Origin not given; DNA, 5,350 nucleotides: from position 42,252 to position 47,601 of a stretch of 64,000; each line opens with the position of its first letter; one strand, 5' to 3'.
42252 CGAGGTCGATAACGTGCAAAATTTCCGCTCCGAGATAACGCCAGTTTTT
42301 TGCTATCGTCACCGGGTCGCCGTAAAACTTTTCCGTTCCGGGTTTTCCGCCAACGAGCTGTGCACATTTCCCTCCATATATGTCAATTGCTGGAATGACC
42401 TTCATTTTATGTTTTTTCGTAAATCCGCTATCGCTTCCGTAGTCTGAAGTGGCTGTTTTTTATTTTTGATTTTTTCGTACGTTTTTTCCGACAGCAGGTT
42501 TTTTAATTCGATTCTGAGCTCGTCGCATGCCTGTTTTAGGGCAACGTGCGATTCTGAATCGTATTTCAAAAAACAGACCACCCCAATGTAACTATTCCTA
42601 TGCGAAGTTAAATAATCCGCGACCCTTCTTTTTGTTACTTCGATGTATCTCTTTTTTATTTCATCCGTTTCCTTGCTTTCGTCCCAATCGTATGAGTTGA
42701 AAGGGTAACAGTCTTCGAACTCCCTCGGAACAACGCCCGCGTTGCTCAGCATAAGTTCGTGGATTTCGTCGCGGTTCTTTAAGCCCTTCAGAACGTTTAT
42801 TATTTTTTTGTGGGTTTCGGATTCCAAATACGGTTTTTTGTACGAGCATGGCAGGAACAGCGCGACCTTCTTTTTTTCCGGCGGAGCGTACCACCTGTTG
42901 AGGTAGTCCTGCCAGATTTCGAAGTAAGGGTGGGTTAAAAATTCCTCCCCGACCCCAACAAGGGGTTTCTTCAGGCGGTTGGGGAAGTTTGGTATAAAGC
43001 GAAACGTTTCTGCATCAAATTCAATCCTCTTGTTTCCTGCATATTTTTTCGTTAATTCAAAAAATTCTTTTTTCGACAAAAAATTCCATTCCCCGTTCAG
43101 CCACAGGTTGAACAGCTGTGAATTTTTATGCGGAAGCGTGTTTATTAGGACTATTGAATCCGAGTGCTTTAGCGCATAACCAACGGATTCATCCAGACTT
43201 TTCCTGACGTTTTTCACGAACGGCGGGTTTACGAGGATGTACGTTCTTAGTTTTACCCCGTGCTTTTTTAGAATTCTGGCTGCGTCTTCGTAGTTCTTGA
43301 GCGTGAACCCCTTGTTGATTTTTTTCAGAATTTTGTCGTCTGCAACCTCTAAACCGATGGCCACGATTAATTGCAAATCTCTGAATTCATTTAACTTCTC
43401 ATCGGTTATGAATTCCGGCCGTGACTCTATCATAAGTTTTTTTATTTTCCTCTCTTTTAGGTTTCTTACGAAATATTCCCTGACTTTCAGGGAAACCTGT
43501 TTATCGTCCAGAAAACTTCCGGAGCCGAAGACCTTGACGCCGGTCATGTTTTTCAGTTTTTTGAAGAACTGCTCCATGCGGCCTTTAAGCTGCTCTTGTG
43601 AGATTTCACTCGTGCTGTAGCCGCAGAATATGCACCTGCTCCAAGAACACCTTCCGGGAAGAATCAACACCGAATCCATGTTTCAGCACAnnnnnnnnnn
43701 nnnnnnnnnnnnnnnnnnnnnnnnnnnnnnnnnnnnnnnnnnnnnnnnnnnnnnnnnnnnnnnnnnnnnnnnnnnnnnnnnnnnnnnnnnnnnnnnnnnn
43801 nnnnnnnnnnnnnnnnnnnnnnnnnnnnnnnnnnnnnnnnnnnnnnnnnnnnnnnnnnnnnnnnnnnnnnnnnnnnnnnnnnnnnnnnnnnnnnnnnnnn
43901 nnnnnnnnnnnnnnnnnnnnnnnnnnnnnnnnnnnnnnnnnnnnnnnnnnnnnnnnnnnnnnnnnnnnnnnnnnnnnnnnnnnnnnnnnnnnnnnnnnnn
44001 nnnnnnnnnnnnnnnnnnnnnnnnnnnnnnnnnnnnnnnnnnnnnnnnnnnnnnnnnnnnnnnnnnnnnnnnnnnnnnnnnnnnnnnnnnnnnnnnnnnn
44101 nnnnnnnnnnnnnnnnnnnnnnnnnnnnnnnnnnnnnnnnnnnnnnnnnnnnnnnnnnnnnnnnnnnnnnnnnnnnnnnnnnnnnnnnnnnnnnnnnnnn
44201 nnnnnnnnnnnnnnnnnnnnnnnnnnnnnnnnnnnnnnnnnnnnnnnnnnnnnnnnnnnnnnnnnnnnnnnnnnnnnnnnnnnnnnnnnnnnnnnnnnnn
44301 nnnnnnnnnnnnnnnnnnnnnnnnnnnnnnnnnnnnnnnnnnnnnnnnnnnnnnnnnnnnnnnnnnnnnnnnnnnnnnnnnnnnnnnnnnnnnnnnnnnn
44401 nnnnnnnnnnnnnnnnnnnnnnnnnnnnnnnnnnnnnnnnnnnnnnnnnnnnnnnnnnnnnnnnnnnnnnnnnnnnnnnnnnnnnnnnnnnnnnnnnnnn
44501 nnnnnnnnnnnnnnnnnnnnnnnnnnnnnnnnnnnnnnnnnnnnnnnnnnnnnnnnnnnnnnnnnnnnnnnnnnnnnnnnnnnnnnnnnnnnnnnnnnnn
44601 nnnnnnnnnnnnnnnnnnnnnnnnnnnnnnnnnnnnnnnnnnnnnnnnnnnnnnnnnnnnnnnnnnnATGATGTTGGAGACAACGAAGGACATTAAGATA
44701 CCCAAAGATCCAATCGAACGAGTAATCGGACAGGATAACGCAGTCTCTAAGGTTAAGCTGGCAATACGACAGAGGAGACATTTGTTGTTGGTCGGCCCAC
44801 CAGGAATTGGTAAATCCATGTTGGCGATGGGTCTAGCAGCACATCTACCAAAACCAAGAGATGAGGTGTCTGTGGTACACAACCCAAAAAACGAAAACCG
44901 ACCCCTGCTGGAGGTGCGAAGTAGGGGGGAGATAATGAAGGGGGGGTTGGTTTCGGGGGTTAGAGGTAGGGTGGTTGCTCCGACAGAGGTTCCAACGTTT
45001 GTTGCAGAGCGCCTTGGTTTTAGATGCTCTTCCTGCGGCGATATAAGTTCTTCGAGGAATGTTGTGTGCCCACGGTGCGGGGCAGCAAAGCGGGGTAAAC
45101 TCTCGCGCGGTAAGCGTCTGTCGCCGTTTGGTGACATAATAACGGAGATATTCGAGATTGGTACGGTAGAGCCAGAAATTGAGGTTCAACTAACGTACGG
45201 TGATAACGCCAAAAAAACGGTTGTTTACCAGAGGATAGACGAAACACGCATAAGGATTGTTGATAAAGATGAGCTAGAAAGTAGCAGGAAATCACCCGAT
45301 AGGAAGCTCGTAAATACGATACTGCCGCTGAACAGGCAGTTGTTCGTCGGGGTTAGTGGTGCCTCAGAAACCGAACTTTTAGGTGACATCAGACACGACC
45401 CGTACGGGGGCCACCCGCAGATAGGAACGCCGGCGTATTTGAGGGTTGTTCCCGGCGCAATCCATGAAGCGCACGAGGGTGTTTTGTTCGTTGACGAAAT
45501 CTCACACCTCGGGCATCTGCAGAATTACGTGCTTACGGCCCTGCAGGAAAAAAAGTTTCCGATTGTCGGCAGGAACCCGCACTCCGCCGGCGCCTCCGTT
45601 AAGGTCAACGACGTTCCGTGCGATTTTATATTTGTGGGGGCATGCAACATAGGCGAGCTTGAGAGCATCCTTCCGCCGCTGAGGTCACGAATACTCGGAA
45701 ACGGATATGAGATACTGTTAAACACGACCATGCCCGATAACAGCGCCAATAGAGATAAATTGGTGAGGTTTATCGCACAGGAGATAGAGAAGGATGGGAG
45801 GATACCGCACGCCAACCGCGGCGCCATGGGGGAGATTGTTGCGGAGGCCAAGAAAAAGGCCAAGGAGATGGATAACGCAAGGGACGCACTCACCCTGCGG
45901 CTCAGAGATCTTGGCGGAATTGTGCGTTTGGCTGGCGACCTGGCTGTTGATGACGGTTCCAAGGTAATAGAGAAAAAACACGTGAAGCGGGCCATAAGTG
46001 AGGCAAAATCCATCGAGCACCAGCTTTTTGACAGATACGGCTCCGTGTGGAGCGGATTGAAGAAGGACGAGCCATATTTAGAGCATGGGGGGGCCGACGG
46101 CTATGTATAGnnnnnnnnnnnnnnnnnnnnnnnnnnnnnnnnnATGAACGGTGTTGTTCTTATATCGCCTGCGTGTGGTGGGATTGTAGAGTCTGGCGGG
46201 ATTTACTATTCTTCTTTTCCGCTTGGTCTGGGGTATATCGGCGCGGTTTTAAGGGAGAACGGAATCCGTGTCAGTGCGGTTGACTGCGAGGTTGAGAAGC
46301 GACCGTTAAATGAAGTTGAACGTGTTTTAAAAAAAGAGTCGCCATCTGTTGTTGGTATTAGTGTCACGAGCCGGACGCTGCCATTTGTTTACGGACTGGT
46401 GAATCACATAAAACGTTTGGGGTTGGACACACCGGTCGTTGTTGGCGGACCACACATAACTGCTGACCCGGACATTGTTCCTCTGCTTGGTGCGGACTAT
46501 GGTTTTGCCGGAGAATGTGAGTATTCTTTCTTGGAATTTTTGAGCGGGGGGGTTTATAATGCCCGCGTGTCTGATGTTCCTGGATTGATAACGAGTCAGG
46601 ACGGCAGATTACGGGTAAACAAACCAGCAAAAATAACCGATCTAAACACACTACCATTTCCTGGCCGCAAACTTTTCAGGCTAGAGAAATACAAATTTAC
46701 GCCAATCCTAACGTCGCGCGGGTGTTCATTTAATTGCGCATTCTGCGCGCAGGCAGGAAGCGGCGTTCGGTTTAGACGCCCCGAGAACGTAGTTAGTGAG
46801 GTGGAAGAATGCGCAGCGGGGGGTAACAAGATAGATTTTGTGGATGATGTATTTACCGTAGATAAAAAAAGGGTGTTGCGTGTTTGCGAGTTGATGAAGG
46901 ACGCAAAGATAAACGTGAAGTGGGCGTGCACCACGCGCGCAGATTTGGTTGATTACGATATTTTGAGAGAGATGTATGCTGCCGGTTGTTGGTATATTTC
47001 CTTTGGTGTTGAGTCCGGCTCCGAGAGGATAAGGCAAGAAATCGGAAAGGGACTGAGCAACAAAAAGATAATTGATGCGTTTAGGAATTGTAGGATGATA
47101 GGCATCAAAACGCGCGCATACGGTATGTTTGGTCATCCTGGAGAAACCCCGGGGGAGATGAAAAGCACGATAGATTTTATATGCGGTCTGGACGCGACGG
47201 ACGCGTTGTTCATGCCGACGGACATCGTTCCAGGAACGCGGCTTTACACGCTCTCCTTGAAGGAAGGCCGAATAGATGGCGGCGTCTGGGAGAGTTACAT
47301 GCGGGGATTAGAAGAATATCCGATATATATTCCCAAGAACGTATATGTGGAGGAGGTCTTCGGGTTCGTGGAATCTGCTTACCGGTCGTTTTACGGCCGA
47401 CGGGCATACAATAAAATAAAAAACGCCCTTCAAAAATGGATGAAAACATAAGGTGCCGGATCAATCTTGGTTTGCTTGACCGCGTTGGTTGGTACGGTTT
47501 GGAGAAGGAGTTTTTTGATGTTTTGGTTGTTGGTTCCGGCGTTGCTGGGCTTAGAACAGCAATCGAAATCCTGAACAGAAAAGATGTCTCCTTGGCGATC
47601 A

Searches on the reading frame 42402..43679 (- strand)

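Call 17: search_protein_families(library=pfam, proteins=[window:42402-43679:-], max_evalue=0.0001)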
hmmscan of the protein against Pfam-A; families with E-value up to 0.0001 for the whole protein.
window:42402-43679:- (425 aa): 2 families
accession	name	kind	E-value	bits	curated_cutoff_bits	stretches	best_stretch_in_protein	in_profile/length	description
PF17884.7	DUF5591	-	3.6e-20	72.8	26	1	256-393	4-129/150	Domain of unknown function (DUF5591)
PF04055.27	Radical_SAM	-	7.7e-14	52.6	29.5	1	10-150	6-149/166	Radical SAM superfamily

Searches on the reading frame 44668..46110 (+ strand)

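Call 17: search_protein_families(library=pfam, proteins=[window:44668-46110:+], max_evalue=0.0001)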
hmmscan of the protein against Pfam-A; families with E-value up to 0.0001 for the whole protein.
window:44668-46110:+ (480 aa): 6 families
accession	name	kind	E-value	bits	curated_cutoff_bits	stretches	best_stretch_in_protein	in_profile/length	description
PF01078.27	Mg_chelatase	-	7.5e-14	52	20.3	1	17-65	3-51/207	Magnesium chelatase, subunit ChlI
PF07728.20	AAA_5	-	6.7e-09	36.3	22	0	38-67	1-28/139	AAA domain (dynein-related subfamily)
PF00158.32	Sigma54_activat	-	6.7e-09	36.1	20.2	1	263-304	87-129/168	Sigma-54 interaction domain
PF05496.18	RuvB_N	-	4e-06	27.1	27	0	18-60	8-57/159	Holliday junction DNA helicase RuvB P-loop domain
PF20720.3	nSTAND3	-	1.5e-05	25.2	27.2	1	24-74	5-55/155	Novel STAND NTPase 3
PF00004.35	AAA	-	1.9e-05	25.5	21.2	0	39-60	1-22/131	ATPase family associated with various cellular activities (AAA)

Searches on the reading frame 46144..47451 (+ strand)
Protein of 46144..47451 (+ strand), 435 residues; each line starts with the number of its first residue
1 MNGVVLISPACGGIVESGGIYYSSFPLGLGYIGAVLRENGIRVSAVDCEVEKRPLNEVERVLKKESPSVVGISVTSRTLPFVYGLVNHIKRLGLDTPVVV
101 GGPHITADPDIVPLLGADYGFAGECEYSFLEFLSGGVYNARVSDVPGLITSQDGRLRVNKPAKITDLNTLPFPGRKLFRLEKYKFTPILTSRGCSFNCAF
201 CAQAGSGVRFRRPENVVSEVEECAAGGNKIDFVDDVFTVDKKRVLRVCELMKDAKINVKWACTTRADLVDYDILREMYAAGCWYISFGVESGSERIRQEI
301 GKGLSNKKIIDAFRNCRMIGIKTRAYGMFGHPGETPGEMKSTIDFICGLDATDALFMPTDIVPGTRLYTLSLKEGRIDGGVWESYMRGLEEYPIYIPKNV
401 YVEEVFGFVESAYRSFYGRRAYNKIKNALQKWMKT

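Call 17: search_protein_families(library=pfam, proteins=[window:46144-47451:+], max_evalue=0.0001)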
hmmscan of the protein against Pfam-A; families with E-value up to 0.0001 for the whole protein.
window:46144-47451:+ (435 aa): 2 families
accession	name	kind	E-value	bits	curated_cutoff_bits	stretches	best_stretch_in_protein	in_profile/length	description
PF04055.27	Radical_SAM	-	1.4e-24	87.5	29.5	1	189-346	2-166/166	Radical SAM superfamily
PF02310.24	B12-binding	-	3.3e-18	66.1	32.1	1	22-131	10-119/121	B12 binding domain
